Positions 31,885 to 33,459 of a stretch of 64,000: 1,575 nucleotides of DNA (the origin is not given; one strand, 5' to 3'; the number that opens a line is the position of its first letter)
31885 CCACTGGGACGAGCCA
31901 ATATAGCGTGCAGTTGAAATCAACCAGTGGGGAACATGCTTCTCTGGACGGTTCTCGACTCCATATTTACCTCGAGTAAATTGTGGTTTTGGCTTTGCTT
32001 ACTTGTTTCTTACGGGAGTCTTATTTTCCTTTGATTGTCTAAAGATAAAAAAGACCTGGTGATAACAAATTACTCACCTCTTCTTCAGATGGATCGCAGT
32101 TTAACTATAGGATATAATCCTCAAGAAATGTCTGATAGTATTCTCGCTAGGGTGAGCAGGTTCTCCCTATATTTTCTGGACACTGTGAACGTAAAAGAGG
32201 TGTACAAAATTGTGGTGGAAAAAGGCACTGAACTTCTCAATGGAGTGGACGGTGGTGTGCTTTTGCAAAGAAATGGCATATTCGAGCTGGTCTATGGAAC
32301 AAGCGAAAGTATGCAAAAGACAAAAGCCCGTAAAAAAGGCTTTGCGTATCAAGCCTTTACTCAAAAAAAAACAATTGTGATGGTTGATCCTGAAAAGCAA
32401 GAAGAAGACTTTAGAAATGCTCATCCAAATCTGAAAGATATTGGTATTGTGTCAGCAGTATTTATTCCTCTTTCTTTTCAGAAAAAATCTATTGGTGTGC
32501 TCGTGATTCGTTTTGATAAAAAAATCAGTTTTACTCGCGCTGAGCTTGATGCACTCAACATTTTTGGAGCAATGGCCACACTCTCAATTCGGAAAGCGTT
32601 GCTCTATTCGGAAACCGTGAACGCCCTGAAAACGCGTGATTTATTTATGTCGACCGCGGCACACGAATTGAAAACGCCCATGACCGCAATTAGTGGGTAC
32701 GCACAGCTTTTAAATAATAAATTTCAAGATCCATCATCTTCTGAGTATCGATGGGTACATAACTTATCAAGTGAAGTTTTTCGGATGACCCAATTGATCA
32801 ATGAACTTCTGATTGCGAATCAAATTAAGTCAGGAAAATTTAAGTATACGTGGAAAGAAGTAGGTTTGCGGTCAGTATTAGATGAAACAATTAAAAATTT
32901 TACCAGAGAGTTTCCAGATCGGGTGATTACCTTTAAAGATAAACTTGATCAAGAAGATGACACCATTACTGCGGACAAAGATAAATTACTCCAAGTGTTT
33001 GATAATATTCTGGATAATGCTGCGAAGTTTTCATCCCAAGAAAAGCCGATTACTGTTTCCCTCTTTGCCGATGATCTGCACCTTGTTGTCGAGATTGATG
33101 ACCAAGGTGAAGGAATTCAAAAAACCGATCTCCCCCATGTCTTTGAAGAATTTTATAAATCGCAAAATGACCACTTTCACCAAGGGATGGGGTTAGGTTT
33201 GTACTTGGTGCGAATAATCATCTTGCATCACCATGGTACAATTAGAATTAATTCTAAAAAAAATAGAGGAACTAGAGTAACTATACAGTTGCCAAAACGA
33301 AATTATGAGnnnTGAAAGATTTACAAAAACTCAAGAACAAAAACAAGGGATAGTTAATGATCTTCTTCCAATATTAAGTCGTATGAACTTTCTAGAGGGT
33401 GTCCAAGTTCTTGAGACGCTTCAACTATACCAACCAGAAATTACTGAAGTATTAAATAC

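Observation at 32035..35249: Novel P-loop (uridine-kinase/PRK-like) protein translationally coupled to a GAF histidine kinase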

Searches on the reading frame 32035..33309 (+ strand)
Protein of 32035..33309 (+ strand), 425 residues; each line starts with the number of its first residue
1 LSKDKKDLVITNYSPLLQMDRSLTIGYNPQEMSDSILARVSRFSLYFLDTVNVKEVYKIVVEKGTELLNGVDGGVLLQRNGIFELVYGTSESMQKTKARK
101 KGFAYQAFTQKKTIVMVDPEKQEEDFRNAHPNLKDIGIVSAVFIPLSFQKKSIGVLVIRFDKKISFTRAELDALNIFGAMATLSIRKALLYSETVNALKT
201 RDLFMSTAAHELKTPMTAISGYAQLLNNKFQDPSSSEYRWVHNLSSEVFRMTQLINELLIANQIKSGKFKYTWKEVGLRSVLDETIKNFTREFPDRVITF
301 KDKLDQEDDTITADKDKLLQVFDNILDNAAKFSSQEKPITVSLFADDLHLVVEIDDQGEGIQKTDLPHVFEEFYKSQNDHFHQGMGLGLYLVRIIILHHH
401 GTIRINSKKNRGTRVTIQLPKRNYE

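Call 3: search_protein_families(library=pfam, proteins=[window:32035-33309:+], max_evalue=1)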
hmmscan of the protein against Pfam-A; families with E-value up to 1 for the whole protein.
window:32035-33309:+ (425 aa): 7 families
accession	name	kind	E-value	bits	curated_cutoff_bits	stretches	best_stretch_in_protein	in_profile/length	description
PF02518.31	HATPase_c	-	2e-27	96.3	26.4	1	314-422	2-110/111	Histidine kinase-, DNA gyrase B-, and HSP90-like ATPase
PF00512.31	HisKA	-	1.5e-12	47.8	26.9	1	201-266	2-65/66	His Kinase A (phospho-acceptor) domain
PF13185.12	GAF_2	-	9.6e-09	36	28.6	1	52-184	3-134/136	GAF domain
PF01590.32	GAF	-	1.5e-07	32.4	22.4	1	54-184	3-132/133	GAF domain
PF14501.12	HATPase_c_5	-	0.00019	21.7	22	1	318-410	6-93/102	GHKL domain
PF13492.12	GAF_3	-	0.0006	20.7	27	1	135-184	80-126/129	GAF domain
PF13581.12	HATPase_c_2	-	0.0022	18.5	27.4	1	329-399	43-112/127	Histidine kinase-like ATPase domain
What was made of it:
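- Checked: Kinase domains: GAF (52-184), HisKA and HATPase_c (call 3).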

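Call 4: search_protein_families(library=ncbifam, proteins=[window:32035-33309:+], max_evalue=1)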
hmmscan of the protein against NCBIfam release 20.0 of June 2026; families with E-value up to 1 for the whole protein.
window:32035-33309:+ (425 aa): 91 families (the best 25 are shown)
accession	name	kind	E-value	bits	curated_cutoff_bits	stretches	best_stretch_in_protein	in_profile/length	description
NF046044.1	PnpS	equivalog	4.8e-46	157.5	400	1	199-420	168-390/390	two-component system histidine kinase PnpS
TIGR02966.1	phoR_proteo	equivalog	3.8e-45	154.3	334.2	1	198-418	111-332/333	phosphate regulon sensor histidine kinase PhoR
NF033092.0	HK_WalK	equivalog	1e-44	153.2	725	1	200-420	371-593/594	cell wall metabolism sensor histidine kinase WalK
NF008468.0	PRK11360.1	equivalog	8.9e-38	130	646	1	204-423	399-610/616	two-component system sensor histidine kinase AtoS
NF047874.1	MASE3_PAS_HK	subfamily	1.8e-37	129.5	560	1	182-424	381-628/655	MASE3 domain-containing sensor histidine kinase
NF008312.0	PRK11100.1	equivalog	2.8e-37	128.6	356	1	205-422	260-475/477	two-component system sensor histidine kinase CreC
NF033091.0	HK_VanS_ACDEFG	equivalog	5.2e-35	121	400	1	197-420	70-293/293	vancomycin resistance histidine kinase VanS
NF006800.0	PRK09303.1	equivalog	1.9e-32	112.7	342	1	196-420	146-376/383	histidine kinase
NF041735.1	hist_kin_RppB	equivalog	1.8e-31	109.4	400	1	202-420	217-438/438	two-component system sensor histidine kinase RppB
NF041880.1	EPS_EpsF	equivalog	9.5e-31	106.8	900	1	196-416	268-486/492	response regulator EpsF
NF045911.1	TCSHisKinNblS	equivalog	9.6e-31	106.8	1000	1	199-417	386-616/621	two-component system sensor histidine kinase NblS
NF041210.1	his_kin_PieS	equivalog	1.2e-30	106.9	850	1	197-421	246-470/474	two component system sensor histidine kinase PieS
NF033093.1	HK_VicK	exception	5.1e-30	104.5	680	1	199-421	207-435/448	cell wall metabolism sensor histidine kinase VicK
NF053867.1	SprKinKinDBac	equivalog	5.7e-30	104.2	775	1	206-422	291-498/500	sporulation kinase KinD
TIGR01386.1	cztS_silS_copS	subfamily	9.5e-30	104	292.55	1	203-420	243-457/457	heavy metal sensor histidine kinase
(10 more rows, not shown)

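Call 10: list_cluster_members(proteins=[P0001, window:32035-33309:+, window:34578-35249:-])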
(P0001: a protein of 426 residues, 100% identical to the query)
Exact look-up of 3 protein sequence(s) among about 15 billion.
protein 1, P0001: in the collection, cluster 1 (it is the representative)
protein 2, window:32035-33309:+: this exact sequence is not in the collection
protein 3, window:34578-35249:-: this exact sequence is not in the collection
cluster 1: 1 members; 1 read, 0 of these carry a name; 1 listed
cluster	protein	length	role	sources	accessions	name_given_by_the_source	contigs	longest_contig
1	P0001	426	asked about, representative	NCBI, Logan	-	-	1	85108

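Call 33: find_related_loci(query=window:32035-33309:+, collection=genome_contigs, flank=6000)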
Query window:32035-33309:+ (425 aa) in genome_contigs; peptide patterns used: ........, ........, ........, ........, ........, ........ (x = any residue, [..] = any of these).
79 stretches matched a pattern; 2 encode a relative of the query (tblastn E <= 1e-3); 2 distinct loci.
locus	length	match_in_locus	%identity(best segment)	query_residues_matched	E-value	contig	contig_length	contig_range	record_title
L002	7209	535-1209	29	200-420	5e-14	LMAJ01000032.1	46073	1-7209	Flavobacteriaceae bacterium CRH Contig32, whole genome shotgun sequence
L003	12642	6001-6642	26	203-422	1e-12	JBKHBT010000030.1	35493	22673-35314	MAG: Candidatus Zixiibacteriota bacterium isolate D1M01_7 NODE_1386_length_35493_cov_10.364919, whole genome shotgun seq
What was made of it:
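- Tried and rejected: A GTDB scan with the kinase found only distant kinases (call 33).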

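Call 34: find_homologous_proteins(query=window:32035-33309:+, max_evalue=1e-20)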
Query window:32035-33309:+ (425 aa): 1446 proteins with E <= 1e-20 among 8000 candidates; the best 120 are listed.
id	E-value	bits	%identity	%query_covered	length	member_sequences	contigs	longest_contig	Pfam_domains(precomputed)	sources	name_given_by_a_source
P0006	4.9e-265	897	100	96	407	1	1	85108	PF13185.13,PF01590.33,PF02518.32,PF00512.32,PF14501.13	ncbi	-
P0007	1.5e-119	418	49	92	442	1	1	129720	PF13185.13,PF01590.33,PF02518.32,PF13492.13,PF00512.32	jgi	jgi:signal transduction histidine kinase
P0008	7.2e-116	406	41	92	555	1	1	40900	PF13185.13,PF01590.33,PF02518.32,PF13492.13,PF00512.32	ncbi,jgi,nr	ncbi:hypothetical protein C4577_00610 [Candidatus Parcubacteria bacterium]|nr:MAG: hypothetical prot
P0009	1.3e-110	389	41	91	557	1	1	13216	PF13185.13,PF01590.33,PF02518.32,PF13492.13,PF00512.32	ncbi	-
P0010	1.6e-110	388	40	91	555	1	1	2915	PF13185.13,PF01590.33,PF02518.32,PF13492.13,PF00512.32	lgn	-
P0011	2.6e-109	384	40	93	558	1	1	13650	PF13185.13,PF01590.33,PF02518.32,PF13492.13,PF00512.32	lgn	-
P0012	3.3e-106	374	40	95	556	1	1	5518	PF13185.13,PF01590.33,PF02518.32,PF13492.13,PF00512.32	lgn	-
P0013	4.8e-103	364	46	91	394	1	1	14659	PF13185.13,PF01590.33,PF02518.32,PF13492.13,PF00512.32,PF14501.13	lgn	-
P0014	1.8e-102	362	46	92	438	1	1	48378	PF13185.13,PF01590.33,PF02518.32,PF13492.13,PF00512.32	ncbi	-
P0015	7.6e-102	360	45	92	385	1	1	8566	PF13185.13,PF01590.33,PF02518.32,PF13492.13,PF00512.32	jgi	jgi:signal transduction histidine kinase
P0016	1.3e-101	359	46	90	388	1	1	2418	PF13185.13,PF01590.33,PF02518.32,PF13492.13,PF00512.32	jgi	jgi:signal transduction histidine kinase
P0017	2.8e-99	351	45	91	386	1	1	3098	PF13185.13,PF01590.33,PF02518.32,PF13492.13,PF00512.32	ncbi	-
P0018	5.1e-99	350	45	92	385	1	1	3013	PF13185.13,PF01590.33,PF02518.32,PF13492.13,PF00512.32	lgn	-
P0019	3.0e-98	348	45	92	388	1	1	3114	PF13185.13,PF01590.33,PF02518.32,PF13492.13,PF00512.32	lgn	-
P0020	5.9e-98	347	44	92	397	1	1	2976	PF13185.13,PF01590.33,PF02518.32,PF13492.13,PF00512.32,PF14501.13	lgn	-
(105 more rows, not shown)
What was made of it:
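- Closest known: KdpD N-terminal ATP-binding domain. Same: One relative of this kinase is even labelled 'KdpD' by JGI (call 34).
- Checked: NCBI's own call starts at ATG 32089 and gives 407 aa (P0006, call 34).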

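Call 35: find_encoding_contigs(protein=P0007, flank=6000, max_places=2)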
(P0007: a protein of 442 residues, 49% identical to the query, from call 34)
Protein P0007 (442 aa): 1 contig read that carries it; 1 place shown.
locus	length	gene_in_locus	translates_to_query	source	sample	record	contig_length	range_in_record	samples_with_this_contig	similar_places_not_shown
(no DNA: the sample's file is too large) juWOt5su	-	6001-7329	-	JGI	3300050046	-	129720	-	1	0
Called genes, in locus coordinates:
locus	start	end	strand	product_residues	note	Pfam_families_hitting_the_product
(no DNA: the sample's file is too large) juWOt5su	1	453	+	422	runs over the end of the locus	PF00534:Glycos_transf_1 (faint), PF13692:Glyco_trans_1_4 (weak), PF13524:Glyco_trans_1_2 (weak)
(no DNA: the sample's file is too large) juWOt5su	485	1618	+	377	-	PF01266:DAO (weak), PF13450:NAD_binding_8, PF01593:Amino_oxidase (faint), PF03275:GLF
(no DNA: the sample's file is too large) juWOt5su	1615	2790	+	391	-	PF00232:Glyco_hydro_1 (weak)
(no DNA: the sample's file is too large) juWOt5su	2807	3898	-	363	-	-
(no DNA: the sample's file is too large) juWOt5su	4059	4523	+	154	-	-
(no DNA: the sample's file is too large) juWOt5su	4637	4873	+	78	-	-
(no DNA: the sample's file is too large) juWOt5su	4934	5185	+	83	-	-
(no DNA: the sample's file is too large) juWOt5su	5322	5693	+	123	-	-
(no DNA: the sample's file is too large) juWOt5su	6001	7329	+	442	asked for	PF01590:GAF, PF13185:GAF_2, PF13492:GAF_3 (weak), PF00512:HisKA, PF02518:HATPase_c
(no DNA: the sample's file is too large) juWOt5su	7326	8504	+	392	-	-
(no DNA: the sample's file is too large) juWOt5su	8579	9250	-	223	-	PF00072:Response_reg, PF00486:Trans_reg_C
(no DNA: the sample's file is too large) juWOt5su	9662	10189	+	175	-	PF11181:YflT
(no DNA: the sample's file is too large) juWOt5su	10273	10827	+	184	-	-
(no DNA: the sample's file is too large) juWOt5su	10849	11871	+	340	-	PF01266:DAO (faint), PF03486:HI0933_like (faint), PF07992:Pyr_redox_2, PF13454:NAD_binding_9 (faint), PF13738:Pyr_redox_3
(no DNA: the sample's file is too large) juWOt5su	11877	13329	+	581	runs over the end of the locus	PF02683:DsbD_TM, PF13386:DsbD_2, PF00578:AhpC-TSA, PF08534:Redoxin, PF13905:Thioredoxin_8, PF17991:Thioredoxin_10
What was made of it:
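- P0007's contig also has a 392-aa gene with no Pfam hit overlapping the kinase by 4 nt (call 35).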

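Call 36: find_encoding_contigs(protein=P0014, flank=6000, max_places=2)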
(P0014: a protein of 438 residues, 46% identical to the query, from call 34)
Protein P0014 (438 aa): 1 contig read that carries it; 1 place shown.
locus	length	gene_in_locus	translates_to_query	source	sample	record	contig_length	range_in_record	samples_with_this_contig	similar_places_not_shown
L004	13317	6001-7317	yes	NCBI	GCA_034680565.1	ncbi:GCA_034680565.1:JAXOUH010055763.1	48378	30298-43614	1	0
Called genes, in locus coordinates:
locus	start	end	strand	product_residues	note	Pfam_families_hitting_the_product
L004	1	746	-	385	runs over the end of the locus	-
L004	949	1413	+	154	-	-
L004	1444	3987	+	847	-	PF00690:Cation_ATPase_N, PF00122:E1-E2_ATPase, PF00702:Hydrolase, PF13246:Cation_ATPase, PF00689:Cation_ATPase_C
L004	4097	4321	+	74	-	-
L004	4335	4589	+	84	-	-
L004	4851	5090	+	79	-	-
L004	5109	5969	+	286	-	PF23441:SDR (weak), PF00106:adh_short, PF08659:KR, PF13561:adh_short_C2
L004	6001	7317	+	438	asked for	PF01590:GAF, PF13185:GAF_2, PF13492:GAF_3, PF00512:HisKA, PF02518:HATPase_c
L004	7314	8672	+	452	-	-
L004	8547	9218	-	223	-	PF00072:Response_reg, PF00486:Trans_reg_C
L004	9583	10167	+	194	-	-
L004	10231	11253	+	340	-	PF01266:DAO (faint), PF03486:HI0933_like (faint), PF07992:Pyr_redox_2, PF13738:Pyr_redox_3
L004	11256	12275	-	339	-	PF01972:SDH_protease, PF00574:CLP_protease, PF25145:NfeD1b_N (weak), PF01343:Peptidase_S49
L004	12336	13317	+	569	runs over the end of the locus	PF02683:DsbD_TM, PF13386:DsbD_2 (weak), PF00578:AhpC-TSA, PF08534:Redoxin, PF13905:Thioredoxin_8, PF17991:Thioredoxin_10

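Call 37: find_encoding_contigs(protein=P0013, flank=6000, max_places=2)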
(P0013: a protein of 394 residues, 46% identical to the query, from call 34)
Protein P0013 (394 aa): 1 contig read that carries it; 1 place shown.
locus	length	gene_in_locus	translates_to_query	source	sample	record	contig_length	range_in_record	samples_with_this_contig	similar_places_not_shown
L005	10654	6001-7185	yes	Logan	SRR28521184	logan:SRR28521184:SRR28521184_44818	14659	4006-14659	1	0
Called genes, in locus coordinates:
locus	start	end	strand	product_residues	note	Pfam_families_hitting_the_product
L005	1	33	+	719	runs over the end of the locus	PF16927:HisKA_7TM, PF13185:GAF_2 (faint), PF00512:HisKA, PF02518:HATPase_c, PF13581:HATPase_c_2 (faint)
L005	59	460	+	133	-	PF00072:Response_reg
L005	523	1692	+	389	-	PF00155:Aminotran_1_2, PF01053:Cys_Met_Meta_PP (weak), PF01041:DegT_DnrJ_EryC1 (weak)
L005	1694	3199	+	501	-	PF14010:PEPcase_2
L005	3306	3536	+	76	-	-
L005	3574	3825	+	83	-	PF04226:Transgly_assoc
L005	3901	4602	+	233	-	-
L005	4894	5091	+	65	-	-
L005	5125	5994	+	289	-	PF00106:adh_short, PF23441:SDR, PF08659:KR, PF13561:adh_short_C2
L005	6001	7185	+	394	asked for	PF01590:GAF, PF13185:GAF_2 (weak), PF13492:GAF_3 (weak), PF00512:HisKA, PF02518:HATPase_c, PF14501:HATPase_c_5 (faint)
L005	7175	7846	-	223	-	PF00072:Response_reg, PF00486:Trans_reg_C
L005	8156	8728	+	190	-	-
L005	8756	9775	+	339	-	PF01266:DAO (faint), PF03486:HI0933_like (faint), PF07992:Pyr_redox_2, PF13434:Lys_Orn_oxgnase (faint), PF13454:NAD_binding_9 (faint), PF13738:Pyr_redox_3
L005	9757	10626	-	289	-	PF00574:CLP_protease (weak), PF01972:SDH_protease (faint), PF25145:NfeD1b_N, PF01343:Peptidase_S49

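Call 42: find_related_loci(query=A3, collection=metagenome_contigs, flank=5000)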
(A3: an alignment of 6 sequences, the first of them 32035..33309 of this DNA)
Query A3 (425 aa) in metagenome_contigs; peptide patterns used: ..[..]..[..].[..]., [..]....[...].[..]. (x = any residue, [..] = any of these).
158 stretches matched a pattern; 60 encode a relative of the query (tblastn E <= 1e-3); 60 distinct loci.
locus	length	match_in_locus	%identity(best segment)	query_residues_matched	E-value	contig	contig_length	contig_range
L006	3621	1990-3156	44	27-421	6e-105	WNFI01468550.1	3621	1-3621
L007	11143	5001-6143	43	34-421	2e-102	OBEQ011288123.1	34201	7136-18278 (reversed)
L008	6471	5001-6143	43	34-421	2e-102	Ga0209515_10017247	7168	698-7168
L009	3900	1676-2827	43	30-420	4e-103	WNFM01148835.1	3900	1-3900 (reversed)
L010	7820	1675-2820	42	34-421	7e-102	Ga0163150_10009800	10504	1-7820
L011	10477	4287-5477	42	23-422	1e-99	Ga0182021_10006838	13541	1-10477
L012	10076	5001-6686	42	23-421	2e-99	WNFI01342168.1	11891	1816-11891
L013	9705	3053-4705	43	35-421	1e-99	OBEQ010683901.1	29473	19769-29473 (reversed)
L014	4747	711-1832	41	40-420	5e-99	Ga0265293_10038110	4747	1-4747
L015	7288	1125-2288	41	32-423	2e-98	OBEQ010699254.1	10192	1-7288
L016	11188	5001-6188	41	19-421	8e-98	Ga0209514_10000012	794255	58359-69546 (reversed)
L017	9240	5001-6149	43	35-421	3e-96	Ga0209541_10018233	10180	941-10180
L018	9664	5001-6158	41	30-421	3e-96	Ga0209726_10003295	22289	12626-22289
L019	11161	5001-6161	41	31-421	2e-94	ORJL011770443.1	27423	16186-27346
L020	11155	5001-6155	42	34-424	2e-94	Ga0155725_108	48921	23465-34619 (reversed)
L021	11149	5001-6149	40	37-425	6e-93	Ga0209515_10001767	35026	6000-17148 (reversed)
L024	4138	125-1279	40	32-424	2e-92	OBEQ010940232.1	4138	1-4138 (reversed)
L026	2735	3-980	45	89-420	4e-93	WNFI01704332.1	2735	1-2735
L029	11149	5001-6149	45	36-421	9e-103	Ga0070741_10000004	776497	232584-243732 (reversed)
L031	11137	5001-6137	40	36-421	2e-87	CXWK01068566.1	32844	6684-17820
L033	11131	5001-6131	40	37-421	4e-86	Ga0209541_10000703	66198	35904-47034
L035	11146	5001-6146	38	34-421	3e-83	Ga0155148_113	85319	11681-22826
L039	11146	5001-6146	40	34-421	1e-82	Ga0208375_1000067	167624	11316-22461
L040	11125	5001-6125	37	40-421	3e-81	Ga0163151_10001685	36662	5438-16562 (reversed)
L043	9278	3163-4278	36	24-421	5e-77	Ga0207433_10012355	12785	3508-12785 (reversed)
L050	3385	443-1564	36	40-420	2e-73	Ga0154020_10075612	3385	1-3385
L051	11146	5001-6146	38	33-420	4e-82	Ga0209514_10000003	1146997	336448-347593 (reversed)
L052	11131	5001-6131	34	35-420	3e-67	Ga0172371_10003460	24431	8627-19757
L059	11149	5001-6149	44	33-421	8e-104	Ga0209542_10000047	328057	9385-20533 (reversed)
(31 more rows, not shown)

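Call 51: list_cluster_members(proteins=[L014:1844-2887:+, L019:6170-7246:+, L020:6154-7266:+, L033:6140-7606:+, L039:6155-7207:+, L004:7314-8669:+, L007:6164-7348:+, L013:4714-5862:+, L029:6158-7135:+, L031:6156-7361:+])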
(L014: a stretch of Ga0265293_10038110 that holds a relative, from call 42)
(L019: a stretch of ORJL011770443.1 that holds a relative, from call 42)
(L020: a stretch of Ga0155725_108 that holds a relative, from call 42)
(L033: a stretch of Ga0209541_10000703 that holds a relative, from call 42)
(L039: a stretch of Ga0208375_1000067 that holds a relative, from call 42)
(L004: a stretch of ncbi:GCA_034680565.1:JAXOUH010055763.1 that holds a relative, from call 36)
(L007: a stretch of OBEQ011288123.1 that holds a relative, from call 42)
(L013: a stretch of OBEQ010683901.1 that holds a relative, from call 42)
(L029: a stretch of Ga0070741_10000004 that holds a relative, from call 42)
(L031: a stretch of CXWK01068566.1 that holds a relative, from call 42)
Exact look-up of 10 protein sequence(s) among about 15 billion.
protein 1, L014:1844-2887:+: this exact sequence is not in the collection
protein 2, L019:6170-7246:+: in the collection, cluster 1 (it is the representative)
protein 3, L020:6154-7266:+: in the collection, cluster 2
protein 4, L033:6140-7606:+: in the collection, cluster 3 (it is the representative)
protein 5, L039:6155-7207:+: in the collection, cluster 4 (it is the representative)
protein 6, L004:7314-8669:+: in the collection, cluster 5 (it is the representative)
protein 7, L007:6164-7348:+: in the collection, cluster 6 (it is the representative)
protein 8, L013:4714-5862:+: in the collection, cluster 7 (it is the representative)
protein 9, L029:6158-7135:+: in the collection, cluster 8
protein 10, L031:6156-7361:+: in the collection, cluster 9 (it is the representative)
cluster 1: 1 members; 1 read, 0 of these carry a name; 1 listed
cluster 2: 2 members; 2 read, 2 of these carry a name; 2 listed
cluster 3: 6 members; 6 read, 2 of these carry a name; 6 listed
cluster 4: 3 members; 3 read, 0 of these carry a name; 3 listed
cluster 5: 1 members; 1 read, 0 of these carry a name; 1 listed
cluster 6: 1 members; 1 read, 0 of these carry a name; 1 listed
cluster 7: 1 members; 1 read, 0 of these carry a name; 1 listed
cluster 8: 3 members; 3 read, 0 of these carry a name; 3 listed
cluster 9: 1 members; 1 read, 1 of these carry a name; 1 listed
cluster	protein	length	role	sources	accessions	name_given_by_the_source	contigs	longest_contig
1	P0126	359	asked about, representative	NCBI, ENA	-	-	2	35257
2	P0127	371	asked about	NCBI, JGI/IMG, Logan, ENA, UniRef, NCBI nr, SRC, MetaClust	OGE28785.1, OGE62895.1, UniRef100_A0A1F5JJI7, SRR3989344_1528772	hypothetical protein A2867_04140 [Candidatus Daviesbacteria bacterium ... | Uncharacterized protein n=1 Tax=Candidatus Daviesbacteria bacterium ... | MAG: hypothetical protein A2867_04140 [Candidatus Daviesbacteria bacterium ...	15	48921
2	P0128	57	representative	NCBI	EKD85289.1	MAG: hypothetical protein ACD_38C00048G0001, partial [uncultured bacterium]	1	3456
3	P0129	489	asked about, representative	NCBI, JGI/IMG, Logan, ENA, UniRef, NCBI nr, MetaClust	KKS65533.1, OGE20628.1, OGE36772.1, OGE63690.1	hypothetical protein A3A14_03415 [Candidatus Daviesbacteria bacterium ... | Uncharacterized protein n=3 Tax=Candidatus Daviesiibacteriota TaxID=1752718 ... | MAG: hypothetical protein UV33_C0001G0011 [Candidatus Daviesbacteria bacterium ...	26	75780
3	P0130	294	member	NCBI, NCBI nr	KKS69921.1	MAG: hypothetical protein UV41_C0041G0008 [Candidatus Daviesbacteria bacterium ...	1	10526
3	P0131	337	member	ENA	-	-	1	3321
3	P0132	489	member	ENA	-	-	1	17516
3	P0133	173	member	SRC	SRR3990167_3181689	-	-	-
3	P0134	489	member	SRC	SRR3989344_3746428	-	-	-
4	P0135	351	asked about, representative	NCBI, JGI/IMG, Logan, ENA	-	-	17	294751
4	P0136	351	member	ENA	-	-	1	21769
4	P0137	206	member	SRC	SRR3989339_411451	-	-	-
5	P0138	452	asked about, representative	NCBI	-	-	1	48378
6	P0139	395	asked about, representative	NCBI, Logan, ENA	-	-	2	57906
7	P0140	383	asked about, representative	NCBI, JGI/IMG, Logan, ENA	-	-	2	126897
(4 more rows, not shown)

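Call 61: search_protein_families(library=pfam, proteins=[L015:3377-4300:+, L021:7167-8045:+, L024:2465-3289:+, L035:7234-8094:+, L050:1573-2097:-, L059:6157-7014:-, L017:6158-7267:+, L043:4287-5372:+, L026:1006-2196:+, L051:6158-7231:+], max_evalue=0.01)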
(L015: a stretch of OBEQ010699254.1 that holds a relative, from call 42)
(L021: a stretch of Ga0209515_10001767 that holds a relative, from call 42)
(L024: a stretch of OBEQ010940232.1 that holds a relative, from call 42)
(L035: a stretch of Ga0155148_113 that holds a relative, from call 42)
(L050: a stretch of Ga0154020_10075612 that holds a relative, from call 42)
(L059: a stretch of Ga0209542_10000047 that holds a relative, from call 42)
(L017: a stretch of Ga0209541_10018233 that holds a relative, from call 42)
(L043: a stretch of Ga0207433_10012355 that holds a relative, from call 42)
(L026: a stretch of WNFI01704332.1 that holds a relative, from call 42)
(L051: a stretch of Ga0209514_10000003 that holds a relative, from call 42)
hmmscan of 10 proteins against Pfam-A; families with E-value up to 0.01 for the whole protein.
L015:3377-4300:+ (308 aa): 0 families

L021:7167-8045:+ (293 aa): 0 families

L024:2465-3289:+ (275 aa): 0 families

L035:7234-8094:+ (287 aa): 0 families

L050:1573-2097:- (174 aa): 1 family
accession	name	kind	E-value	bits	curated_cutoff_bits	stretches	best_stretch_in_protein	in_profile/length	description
PF18921.5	Cyanophycin_syn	-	3.5e-05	24.2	27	1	40-105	8-73/115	Cyanophycin synthase-like N-terminal domain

L059:6157-7014:- (285 aa): 0 families

L017:6158-7267:+ (370 aa): 0 families

L043:4287-5372:+ (362 aa): 1 family
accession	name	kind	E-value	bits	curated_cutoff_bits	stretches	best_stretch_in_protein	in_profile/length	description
PF08433.16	KTI12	-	0.0038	17.2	22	1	75-160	4-76/271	Chromatin associated protein KTI12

L026:1006-2196:+ (397 aa): 0 families

L051:6158-7231:+ (358 aa): 0 families
